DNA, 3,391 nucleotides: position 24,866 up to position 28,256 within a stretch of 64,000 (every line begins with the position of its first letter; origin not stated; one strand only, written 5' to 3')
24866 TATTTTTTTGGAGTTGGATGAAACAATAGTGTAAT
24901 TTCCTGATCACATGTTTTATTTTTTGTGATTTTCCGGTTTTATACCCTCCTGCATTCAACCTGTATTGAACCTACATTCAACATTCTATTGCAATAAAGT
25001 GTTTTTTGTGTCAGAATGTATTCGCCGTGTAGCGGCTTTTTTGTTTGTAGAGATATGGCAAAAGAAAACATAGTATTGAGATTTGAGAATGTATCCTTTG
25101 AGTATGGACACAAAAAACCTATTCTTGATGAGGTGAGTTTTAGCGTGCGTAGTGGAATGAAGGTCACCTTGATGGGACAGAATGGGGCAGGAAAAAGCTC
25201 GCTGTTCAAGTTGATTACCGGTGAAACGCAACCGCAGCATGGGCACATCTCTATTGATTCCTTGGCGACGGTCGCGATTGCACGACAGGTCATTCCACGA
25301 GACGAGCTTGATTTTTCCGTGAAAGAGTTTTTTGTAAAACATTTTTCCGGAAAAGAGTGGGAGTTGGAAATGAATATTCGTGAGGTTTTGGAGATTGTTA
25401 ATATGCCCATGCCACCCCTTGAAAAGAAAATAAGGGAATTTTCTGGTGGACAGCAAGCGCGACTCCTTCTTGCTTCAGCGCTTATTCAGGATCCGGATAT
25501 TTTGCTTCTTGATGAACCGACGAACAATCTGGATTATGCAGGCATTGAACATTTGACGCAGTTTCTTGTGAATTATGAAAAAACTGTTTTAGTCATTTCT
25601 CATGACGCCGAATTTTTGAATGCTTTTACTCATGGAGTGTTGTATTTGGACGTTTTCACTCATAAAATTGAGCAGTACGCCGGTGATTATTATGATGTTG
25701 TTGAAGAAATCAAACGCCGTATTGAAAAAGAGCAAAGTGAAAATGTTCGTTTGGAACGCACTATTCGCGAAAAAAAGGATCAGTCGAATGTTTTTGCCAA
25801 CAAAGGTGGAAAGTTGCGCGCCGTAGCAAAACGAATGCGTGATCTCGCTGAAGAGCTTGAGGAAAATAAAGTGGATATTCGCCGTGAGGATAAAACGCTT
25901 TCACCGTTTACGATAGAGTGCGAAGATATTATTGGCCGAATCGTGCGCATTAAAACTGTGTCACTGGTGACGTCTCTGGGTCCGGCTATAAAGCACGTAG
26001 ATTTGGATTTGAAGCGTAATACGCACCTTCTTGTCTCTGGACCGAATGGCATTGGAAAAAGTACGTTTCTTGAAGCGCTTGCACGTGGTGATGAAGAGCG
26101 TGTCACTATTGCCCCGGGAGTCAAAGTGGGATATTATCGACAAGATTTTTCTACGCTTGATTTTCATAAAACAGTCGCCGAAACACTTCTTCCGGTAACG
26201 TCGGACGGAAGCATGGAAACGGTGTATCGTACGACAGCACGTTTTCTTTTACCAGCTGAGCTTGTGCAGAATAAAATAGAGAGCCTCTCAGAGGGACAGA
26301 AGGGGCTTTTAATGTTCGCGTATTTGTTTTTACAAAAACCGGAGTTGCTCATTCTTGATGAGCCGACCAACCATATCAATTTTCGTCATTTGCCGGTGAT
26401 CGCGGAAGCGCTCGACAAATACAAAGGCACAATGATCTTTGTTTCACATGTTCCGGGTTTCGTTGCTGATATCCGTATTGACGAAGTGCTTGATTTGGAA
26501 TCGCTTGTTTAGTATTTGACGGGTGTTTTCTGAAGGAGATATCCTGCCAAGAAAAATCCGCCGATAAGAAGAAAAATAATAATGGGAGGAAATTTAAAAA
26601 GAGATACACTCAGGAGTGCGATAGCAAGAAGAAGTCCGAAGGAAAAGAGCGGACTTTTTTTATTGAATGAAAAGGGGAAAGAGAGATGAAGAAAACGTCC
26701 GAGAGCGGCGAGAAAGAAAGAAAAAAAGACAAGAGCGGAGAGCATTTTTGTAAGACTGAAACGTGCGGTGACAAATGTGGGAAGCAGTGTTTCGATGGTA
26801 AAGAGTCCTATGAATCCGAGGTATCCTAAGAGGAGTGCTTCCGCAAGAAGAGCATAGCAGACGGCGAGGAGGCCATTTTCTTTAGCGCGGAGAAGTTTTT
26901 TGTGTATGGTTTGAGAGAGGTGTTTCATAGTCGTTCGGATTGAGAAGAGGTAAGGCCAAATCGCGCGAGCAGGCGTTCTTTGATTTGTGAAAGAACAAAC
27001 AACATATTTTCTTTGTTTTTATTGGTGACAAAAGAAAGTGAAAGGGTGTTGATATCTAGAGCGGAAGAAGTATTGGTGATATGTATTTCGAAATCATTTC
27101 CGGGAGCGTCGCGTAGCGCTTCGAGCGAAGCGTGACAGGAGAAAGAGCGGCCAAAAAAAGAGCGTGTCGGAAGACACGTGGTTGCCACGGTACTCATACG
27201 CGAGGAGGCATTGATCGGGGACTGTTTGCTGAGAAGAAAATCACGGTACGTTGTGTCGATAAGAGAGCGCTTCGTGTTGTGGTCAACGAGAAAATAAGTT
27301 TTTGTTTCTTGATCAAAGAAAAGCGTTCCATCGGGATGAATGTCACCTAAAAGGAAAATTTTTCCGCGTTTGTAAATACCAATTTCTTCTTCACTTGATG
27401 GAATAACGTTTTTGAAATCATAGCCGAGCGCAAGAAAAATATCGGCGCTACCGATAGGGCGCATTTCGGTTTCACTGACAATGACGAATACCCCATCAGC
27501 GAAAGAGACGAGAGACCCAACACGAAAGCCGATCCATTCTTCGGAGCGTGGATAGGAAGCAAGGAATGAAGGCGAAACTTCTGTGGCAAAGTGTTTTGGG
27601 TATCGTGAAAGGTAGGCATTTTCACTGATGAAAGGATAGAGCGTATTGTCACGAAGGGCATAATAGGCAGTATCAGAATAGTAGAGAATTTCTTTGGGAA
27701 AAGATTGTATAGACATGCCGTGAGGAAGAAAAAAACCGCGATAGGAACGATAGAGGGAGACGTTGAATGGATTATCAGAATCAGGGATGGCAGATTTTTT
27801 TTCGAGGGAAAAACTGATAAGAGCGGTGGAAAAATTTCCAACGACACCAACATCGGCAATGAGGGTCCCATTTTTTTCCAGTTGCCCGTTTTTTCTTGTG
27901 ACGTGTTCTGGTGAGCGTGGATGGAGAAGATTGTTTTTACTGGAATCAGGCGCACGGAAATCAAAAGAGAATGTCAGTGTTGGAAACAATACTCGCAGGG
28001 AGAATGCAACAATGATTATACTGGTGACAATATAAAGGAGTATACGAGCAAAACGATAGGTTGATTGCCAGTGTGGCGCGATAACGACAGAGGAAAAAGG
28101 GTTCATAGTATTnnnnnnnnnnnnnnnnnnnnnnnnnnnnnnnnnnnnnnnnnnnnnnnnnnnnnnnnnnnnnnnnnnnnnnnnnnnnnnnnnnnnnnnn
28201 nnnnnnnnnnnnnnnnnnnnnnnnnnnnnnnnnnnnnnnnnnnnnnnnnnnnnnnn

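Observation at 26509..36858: Envelope-glycosylation locus containing a membrane-anchored ClpB/ClpC-like AAA+ protein with an inactivated D1 ring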

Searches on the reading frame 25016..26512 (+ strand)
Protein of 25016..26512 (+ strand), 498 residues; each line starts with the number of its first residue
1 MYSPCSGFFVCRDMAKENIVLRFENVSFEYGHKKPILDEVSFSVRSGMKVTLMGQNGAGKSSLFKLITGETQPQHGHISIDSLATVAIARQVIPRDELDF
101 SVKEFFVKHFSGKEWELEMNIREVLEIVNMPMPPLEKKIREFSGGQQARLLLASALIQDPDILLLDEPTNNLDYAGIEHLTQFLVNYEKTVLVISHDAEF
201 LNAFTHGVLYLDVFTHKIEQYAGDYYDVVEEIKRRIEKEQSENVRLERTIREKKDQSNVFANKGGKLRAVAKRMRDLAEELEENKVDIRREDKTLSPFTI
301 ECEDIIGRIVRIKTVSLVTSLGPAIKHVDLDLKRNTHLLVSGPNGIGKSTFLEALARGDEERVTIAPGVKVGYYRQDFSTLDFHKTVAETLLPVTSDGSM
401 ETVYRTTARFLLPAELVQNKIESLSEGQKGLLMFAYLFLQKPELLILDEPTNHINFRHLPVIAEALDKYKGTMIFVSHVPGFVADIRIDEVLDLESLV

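Call 4: search_protein_families(library=pfam, proteins=[window:25016-26512:+], max_evalue=0.01)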
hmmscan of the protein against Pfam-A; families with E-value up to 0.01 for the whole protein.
window:25016-26512:+ (498 aa): 27 families (the best 25 are shown)
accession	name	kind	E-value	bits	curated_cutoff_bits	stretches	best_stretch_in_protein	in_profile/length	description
PF00005.33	ABC_tran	-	5.9e-48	163.4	25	2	37-170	1-137/137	ABC transporter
PF13304.12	AAA_21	-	8.5e-22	79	27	2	139-202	235-304/304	AAA domain, putative AbiEii toxin, Type IV TA system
PF02463.25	SMC_N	-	1.9e-11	44.3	40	0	141-204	136-205/220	RecF/RecN/SMC N terminal domain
PF03193.22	RsgA_GTPase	-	1.1e-08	35.6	30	1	44-80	104-139/174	RsgA GTPase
PF13555.12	AAA_29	-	8.5e-08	32.3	27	1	329-356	16-43/61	P-loop containing region of AAA domain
PF13476.12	AAA_23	-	2.5e-07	32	27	0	329-356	14-40/201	AAA domain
PF13401.12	AAA_22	-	8.3e-07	29.8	27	1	335-449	5-92/130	AAA domain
PF13191.12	AAA_16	-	8.5e-06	26.8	32.6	1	336-372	25-62/167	AAA ATPase domain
PF01926.29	MMR_HSR1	-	0.00017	22.1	21.9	0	49-73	1-24/113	50S ribosome-binding GTPase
PF00004.35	AAA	-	0.00032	21.6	21.2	0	338-357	1-20/131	ATPase family associated with various cellular activities (AAA)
PF20720.3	nSTAND3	-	0.00045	20.4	27.2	0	332-357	14-39/155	Novel STAND NTPase 3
PF13175.12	AAA_15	-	0.00062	19.9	32.1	0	325-355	14-43/374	AAA ATPase domain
PF13479.12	AAA_24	-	0.00085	19.7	27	0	335-355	2-22/195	AAA domain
PF00493.29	MCM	-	0.0016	18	23.3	0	305-357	26-79/224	MCM P-loop domain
PF13514.12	AAA_27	-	0.0019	18.2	22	0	327-356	18-47/206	AAA domain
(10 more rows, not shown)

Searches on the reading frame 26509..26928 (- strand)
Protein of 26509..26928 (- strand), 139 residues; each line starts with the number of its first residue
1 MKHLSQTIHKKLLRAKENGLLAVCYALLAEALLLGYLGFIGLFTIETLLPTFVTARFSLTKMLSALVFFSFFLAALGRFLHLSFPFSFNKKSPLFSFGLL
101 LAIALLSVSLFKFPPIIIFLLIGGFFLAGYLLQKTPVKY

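Call 4: search_protein_families(library=pfam, proteins=[window:26509-26928:-], max_evalue=0.01)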
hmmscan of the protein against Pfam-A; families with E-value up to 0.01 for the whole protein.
window:26509-26928:- (139 aa): 0 families

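Call 5: search_protein_families(library=ncbifam, proteins=[window:26509-26928:-], max_evalue=0.01)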
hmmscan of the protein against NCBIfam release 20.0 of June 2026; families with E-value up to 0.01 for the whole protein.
window:26509-26928:- (139 aa): 0 families

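Call 64: search_protein_families(library=padloc, proteins=[window:26509-26928:-], max_evalue=0.001)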
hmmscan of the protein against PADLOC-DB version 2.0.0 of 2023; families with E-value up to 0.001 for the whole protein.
window:26509-26928:- (139 aa): 0 families

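Call 90: search_protein_families(library=pfam, alignment_id=A4, max_evalue=10)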
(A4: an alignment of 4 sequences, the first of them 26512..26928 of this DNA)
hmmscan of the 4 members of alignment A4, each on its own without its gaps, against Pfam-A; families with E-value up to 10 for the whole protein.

A. member 1, window:26512-26928:- (139 aa): 0 families

B. families by the number of members that match (of 4 scanned): 5 families
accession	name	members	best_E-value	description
PF04588.18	HIG_1_N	1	0.008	Hypoxia induced protein conserved region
PF17343.7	DUF5373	1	0.58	Family of unknown function (DUF5373)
PF10457.14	MENTAL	1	0.77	Cholesterol-capturing domain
PF10658.14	DUF2484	1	1.3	Protein of unknown function (DUF2484)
PF02656.20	DUF202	1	1.4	Domain of unknown function (DUF202)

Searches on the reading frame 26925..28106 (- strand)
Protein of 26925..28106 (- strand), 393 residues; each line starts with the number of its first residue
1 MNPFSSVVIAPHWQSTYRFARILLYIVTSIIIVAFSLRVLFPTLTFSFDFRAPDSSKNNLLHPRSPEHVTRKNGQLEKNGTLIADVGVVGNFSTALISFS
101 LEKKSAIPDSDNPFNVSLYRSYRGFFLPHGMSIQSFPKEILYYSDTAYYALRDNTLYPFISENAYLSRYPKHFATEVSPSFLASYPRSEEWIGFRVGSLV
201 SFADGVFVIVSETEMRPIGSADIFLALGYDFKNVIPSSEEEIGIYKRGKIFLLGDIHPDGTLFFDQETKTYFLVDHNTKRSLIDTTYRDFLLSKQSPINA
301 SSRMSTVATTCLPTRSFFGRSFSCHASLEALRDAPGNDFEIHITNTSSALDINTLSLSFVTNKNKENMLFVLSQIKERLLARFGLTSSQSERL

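Call 4: search_protein_families(library=pfam, proteins=[window:26925-28106:-], max_evalue=0.01)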
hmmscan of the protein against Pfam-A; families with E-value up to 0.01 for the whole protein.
window:26925-28106:- (393 aa): 0 families

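Call 5: search_protein_families(library=ncbifam, proteins=[window:26925-28106:-], max_evalue=0.01)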
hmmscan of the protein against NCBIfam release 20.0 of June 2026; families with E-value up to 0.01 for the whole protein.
window:26925-28106:- (393 aa): 0 families

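Call 24: search_solved_structures(query=A3, max_evalue=10)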
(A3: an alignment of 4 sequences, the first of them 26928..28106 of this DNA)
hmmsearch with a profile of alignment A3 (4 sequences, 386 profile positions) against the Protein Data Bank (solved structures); distinct sequences matched with E-value up to 10: 1.
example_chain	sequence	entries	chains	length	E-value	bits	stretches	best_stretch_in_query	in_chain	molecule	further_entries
9yp0_A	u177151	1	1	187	1.3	11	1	250-289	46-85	HC34 WT apo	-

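Call 46: find_homologous_proteins(query=window:26928-28106:-, max_evalue=0.001)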
Query window:26928-28106:- (393 aa): 187 proteins with E <= 0.001 among 4698 candidates; the best 120 are listed.
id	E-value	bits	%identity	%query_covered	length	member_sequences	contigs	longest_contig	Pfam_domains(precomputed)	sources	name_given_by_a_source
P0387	5.9e-258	873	100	100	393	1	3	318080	-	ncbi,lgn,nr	ncbi:MAG: hypothetical protein HYV45_01575 [Candidatus Moranbacteria bacterium]|nr:hypothetical prot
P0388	1.2e-143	497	59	96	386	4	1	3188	-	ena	-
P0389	2.2e-141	489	59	96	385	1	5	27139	-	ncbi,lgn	-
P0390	7.7e-141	487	58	95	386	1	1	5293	-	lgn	-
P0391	9.4e-141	487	58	96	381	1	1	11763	-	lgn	-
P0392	2.1e-140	486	59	97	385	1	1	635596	-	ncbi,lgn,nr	ncbi:MAG: hypothetical protein Q7S04_03425 [Candidatus Moranbacteria bacterium]|nr:hypothetical prot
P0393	4.8e-140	485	57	97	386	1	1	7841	-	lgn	-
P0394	2.4e-139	483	57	97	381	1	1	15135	-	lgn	-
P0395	6.1e-139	481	58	97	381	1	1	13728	-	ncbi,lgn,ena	-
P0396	7.2e-139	481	57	97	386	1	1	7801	-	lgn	-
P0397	8.7e-139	481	58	96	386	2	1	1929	-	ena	-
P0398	9.6e-139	481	58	96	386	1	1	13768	-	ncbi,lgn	ncbi:MAG: hypothetical protein WAW00_00280 [Candidatus Moraniibacteriota bacterium]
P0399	9.9e-139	481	58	97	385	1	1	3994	-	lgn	-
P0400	1.9e-138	480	57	96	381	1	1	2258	-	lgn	-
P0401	5.2e-138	478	58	96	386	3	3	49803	-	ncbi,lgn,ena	-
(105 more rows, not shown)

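Call 59: predict_structure(alignment_id=A7)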
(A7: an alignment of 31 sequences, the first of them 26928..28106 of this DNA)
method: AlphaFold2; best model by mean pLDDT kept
length: 393 residues; sequences in the alignment: 31
mean_pLDDT: 91.6   pTM: 0.83
mean pLDDT of the five models: 91.6, 91.5, 90.5, 90.5, 90.5
residues with pLDDT >= 90: 303; 70-90: 75; 50-70: 6; < 50: 9
segments of 3 or more residues with pLDDT < 50: 1-3, 388-393
pLDDT, mean of each block of 10 residues (from residue 1): 60 89 96 93 96 93 92 91 95 95 86 89 95 95 96 97 97 96 94 97 94 94 93 95 95 94 97 97 97 97 94 89 95 93 89 96 87 84 66 34
secondary structure, 60 per line:
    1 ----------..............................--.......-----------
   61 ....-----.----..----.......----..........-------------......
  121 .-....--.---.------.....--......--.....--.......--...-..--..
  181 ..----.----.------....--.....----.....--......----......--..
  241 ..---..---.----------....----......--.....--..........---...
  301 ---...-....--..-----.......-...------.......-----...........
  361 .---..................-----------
elements in order: H11-40 E43-49 E61-64 E81-87 E92-101 E115-121 H123-126 E140-144 E147-152 E155-159 H162-168 H179-182 E199-202 E205-209 E214-218 H221-226 E234-236 H239-242 E262-265 E270-275 E278-282 H285-294 E298-300 E308-311 E321-327 E338-344 E350-361 H365-382

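Call 64: search_protein_families(library=padloc, proteins=[window:26925-28106:-], max_evalue=0.001)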
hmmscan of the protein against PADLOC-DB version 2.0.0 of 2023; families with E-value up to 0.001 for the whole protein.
window:26925-28106:- (393 aa): 0 families
